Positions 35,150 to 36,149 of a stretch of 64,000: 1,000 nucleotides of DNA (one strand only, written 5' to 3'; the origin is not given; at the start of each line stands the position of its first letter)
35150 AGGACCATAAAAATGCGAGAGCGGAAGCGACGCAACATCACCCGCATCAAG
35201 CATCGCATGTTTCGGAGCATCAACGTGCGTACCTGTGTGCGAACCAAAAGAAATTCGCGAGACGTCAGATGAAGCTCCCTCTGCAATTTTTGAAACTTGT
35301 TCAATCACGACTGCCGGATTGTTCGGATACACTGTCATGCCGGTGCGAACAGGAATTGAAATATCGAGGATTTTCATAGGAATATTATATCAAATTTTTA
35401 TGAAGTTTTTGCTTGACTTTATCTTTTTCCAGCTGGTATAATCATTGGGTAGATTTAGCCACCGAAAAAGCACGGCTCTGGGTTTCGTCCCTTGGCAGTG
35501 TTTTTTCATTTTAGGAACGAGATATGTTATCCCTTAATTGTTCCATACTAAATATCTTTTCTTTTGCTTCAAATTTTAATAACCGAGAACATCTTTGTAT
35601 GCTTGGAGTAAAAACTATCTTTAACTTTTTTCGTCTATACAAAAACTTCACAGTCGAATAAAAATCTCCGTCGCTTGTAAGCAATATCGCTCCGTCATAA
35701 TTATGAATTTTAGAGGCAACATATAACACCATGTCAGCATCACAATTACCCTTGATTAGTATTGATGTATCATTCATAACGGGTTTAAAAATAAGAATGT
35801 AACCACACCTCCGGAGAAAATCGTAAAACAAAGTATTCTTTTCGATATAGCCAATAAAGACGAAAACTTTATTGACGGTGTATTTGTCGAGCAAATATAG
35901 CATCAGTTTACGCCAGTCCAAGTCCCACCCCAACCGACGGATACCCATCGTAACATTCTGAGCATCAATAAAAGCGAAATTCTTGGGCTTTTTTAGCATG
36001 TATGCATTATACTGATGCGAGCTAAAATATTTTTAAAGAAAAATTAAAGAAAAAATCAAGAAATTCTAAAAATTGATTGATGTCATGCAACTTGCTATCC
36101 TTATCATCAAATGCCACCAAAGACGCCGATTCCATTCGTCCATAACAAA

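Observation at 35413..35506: Tiny independent transcription unit: near-consensus extended -10 promoter to ~58-nt hairpin RNA to terminator, antisense-adjacent to the NYN nuclease gene end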

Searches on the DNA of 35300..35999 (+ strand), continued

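Call 84: search_rna_families(sources=[L106, L110, L112, L114, L116, L103, L105], threshold=evalue, max_evalue=0.1)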
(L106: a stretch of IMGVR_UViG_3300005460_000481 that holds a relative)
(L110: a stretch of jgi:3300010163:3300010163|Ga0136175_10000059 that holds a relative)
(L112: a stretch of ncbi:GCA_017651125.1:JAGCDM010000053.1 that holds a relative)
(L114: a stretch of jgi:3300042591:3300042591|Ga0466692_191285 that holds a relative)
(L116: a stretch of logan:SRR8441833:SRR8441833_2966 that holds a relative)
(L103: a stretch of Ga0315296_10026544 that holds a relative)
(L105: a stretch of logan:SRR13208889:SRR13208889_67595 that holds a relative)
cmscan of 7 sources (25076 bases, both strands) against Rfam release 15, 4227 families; matches with E-value up to 0.1: 2.
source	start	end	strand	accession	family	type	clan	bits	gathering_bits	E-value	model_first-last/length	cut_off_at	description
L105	3654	3724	+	RF00005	tRNA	Gene; tRNA;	CL00001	56.7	29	5.5e-10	1-71/71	no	tRNA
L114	882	965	+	RF00005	tRNA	Gene; tRNA;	CL00001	54.3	29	2.5e-09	1-71/71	no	tRNA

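Call 92: search_with_rna_model(model_id=R1, sources=[L119, L120, L121, L122, L123, L124, L125, L126, L127, L128, L129, L130, L131, L132, L133, L134, L135, L136, L137], max_evalue=0.01, show_alignments=0)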
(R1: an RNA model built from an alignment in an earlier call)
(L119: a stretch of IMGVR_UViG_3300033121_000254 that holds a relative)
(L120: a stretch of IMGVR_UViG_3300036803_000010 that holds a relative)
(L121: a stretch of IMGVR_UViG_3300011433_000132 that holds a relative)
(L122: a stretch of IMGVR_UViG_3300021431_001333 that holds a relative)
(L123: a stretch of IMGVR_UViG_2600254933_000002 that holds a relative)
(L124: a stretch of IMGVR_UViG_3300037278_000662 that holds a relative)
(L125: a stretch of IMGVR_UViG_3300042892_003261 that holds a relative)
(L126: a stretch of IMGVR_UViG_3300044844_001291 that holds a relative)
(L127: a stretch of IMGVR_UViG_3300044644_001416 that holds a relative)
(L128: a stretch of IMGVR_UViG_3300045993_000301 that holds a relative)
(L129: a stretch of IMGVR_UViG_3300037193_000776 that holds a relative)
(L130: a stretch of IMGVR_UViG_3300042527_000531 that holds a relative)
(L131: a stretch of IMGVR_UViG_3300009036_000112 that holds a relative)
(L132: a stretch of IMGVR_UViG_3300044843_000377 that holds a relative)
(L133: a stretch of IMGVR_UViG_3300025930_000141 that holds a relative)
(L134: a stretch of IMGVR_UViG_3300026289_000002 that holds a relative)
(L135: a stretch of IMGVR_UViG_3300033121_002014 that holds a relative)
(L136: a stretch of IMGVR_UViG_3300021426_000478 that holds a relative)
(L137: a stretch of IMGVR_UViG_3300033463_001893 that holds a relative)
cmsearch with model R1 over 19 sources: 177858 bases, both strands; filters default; matches with E-value up to 0.01: 0.
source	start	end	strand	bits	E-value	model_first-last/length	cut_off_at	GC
